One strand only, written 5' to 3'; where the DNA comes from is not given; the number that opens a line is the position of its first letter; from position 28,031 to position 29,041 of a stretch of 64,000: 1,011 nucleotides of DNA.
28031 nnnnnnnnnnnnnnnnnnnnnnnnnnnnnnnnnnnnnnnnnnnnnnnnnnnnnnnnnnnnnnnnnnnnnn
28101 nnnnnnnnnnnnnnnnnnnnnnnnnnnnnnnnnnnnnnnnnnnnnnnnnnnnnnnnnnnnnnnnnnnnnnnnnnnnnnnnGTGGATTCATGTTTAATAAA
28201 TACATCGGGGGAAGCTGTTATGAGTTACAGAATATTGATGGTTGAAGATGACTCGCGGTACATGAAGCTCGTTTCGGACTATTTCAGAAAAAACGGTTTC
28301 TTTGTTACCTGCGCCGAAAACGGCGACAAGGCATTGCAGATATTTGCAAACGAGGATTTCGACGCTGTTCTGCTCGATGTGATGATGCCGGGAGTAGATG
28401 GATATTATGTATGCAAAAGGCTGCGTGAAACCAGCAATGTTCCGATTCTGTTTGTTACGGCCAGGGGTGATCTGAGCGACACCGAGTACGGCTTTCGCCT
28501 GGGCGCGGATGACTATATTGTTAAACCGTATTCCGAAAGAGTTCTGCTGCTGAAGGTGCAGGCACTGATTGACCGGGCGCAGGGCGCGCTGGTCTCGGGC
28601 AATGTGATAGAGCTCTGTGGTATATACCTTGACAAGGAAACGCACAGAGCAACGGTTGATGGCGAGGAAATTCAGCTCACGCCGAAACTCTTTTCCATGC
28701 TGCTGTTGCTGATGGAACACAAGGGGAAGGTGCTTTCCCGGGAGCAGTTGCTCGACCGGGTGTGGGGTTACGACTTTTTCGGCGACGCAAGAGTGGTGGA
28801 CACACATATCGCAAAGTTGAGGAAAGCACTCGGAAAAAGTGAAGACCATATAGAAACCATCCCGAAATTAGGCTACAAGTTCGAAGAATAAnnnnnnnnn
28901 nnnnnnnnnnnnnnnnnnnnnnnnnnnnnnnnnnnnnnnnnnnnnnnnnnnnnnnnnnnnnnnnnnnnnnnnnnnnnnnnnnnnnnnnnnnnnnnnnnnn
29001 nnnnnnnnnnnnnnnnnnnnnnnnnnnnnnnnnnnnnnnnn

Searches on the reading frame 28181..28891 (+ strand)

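Call 42: search_protein_families(library=pfam, proteins=[window:28181-28891:+], max_evalue=0.00001)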
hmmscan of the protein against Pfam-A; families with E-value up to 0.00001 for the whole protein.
window:28181-28891:+ (236 aa): 2 families
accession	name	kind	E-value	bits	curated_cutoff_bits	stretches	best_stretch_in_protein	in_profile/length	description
PF00486.34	Trans_reg_C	-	5.1e-27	94.2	26.2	1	161-234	1-77/77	Transcriptional regulatory protein, C terminal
PF00072.30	Response_reg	-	5.2e-27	94.6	30.2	1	18-126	1-110/111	Response regulator receiver domain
